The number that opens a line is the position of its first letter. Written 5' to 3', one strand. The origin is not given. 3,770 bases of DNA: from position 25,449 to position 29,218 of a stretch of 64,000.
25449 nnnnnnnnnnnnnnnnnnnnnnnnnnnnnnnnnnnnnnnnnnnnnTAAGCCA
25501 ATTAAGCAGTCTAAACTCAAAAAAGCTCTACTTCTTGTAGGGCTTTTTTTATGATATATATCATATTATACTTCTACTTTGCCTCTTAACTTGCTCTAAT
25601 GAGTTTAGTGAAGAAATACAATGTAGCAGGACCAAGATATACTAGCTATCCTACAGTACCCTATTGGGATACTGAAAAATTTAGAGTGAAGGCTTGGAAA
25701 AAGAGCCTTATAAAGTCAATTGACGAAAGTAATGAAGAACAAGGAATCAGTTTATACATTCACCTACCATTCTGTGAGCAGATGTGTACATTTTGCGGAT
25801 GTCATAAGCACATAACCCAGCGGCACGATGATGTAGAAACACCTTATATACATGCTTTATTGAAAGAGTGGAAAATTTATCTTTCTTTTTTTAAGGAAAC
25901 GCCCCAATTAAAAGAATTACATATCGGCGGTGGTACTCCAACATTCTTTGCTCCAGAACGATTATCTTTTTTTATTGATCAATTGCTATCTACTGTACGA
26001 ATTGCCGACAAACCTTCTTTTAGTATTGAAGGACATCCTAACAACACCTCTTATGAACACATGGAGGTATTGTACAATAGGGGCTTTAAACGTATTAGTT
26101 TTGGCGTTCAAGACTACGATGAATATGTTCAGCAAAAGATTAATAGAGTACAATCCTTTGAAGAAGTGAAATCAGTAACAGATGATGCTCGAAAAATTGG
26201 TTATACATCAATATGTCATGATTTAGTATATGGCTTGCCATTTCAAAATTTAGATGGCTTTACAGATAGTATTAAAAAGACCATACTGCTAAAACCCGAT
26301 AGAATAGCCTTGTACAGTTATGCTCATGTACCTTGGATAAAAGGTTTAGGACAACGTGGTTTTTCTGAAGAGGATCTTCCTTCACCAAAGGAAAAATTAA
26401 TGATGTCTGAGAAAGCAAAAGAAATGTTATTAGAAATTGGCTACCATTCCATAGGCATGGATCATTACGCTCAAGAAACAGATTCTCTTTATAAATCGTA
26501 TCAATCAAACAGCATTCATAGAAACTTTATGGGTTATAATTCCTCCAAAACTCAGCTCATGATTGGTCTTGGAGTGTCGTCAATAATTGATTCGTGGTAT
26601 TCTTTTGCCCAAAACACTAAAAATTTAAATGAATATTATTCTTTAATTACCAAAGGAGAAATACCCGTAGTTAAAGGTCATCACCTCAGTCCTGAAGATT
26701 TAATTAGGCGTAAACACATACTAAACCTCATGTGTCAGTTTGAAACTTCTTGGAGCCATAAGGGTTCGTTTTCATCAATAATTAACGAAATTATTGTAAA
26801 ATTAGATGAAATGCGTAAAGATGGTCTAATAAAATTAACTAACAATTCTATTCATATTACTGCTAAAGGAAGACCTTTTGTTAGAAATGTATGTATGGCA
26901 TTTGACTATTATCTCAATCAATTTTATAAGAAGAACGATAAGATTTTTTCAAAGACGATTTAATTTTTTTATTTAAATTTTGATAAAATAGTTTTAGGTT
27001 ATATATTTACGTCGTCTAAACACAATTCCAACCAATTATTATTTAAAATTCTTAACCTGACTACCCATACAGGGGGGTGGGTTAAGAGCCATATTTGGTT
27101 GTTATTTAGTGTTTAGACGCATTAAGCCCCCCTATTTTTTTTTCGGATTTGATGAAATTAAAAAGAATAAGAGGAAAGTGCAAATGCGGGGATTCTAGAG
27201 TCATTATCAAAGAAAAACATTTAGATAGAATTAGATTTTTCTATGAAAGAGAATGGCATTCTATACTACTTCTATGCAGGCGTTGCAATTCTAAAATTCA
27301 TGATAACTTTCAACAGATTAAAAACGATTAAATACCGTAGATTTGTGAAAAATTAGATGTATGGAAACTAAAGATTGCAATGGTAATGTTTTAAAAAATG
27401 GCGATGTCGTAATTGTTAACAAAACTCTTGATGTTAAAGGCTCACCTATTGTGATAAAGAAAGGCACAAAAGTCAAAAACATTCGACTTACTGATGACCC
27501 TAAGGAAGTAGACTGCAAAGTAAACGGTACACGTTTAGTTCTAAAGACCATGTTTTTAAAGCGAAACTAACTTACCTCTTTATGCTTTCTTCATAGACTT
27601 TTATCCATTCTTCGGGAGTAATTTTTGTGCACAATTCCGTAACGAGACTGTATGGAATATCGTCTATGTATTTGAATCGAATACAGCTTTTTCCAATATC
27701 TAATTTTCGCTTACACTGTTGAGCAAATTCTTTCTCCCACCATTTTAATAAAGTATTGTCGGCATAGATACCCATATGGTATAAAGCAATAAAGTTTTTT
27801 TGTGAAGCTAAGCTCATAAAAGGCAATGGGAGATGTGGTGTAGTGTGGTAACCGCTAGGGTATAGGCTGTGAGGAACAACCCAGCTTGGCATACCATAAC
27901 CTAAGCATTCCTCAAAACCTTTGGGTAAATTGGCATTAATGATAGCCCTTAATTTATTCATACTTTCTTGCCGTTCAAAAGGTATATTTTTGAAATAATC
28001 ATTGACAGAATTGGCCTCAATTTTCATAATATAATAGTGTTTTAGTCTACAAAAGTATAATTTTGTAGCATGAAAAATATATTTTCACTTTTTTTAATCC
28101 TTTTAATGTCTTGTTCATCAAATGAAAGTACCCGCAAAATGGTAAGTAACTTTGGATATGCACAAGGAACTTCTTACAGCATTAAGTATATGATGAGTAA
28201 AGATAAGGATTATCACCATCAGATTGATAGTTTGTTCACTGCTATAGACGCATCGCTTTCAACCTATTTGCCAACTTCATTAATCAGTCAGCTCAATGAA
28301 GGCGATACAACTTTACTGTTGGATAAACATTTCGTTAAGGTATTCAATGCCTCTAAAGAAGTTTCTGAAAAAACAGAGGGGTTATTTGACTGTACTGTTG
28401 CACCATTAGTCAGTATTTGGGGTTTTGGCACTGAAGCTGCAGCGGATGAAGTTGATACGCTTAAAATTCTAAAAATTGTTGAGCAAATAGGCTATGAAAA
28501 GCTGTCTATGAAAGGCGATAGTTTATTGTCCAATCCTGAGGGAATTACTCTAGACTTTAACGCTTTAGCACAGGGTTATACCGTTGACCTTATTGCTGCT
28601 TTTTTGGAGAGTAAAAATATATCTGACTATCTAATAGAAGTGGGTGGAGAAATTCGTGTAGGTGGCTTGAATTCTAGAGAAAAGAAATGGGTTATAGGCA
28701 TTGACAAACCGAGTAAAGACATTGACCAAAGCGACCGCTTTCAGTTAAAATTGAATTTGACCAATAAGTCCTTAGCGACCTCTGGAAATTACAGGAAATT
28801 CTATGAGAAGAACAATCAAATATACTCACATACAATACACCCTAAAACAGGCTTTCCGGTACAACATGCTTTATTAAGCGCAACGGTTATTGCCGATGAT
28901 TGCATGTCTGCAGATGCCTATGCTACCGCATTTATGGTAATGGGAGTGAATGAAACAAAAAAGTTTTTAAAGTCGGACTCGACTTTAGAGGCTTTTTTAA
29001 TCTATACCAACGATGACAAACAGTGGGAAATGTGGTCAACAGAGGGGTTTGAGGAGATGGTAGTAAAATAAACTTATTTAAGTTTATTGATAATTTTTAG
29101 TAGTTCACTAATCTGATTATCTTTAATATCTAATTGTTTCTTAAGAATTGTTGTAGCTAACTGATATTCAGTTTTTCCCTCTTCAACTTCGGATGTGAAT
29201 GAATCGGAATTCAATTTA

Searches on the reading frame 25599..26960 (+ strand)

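Call 47: search_protein_families(library=pfam, proteins=[window:25599-26960:+], max_evalue=0.00001)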
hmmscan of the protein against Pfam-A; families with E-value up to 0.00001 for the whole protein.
window:25599-26960:+ (454 aa): 1 family
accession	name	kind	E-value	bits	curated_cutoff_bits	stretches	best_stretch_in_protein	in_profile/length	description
PF04055.27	Radical_SAM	-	1.8e-19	70.9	29.5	1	53-226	1-164/166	Radical SAM superfamily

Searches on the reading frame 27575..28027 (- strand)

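Call 47: search_protein_families(library=pfam, proteins=[window:27575-28027:-], max_evalue=0.00001)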
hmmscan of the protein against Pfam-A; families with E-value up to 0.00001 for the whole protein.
window:27575-28027:- (151 aa): 1 family
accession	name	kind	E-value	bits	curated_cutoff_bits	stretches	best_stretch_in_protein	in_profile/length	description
PF08818.16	DUF1801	-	4.9e-19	68.9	27.2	1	19-135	1-83/85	Domain of unknown function (DU1801)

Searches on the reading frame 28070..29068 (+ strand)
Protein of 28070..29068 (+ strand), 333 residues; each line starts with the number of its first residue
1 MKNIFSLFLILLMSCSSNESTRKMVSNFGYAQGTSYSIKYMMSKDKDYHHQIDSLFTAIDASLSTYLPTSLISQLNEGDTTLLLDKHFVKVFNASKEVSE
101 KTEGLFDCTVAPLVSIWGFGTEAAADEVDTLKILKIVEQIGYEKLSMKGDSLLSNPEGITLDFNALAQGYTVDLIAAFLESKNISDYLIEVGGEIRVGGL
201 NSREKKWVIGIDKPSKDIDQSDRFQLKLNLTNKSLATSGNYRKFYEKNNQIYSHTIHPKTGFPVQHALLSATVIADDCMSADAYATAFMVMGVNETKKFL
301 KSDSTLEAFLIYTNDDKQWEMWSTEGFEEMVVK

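Call 47: search_protein_families(library=pfam, proteins=[window:28070-29068:+], max_evalue=0.00001)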
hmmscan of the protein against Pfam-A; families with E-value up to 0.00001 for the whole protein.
window:28070-29068:+ (333 aa): 1 family
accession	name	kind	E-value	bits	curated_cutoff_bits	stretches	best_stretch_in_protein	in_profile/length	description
PF02424.20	ApbE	-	2.5e-78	263.7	25.6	1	33-309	2-265/266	ApbE family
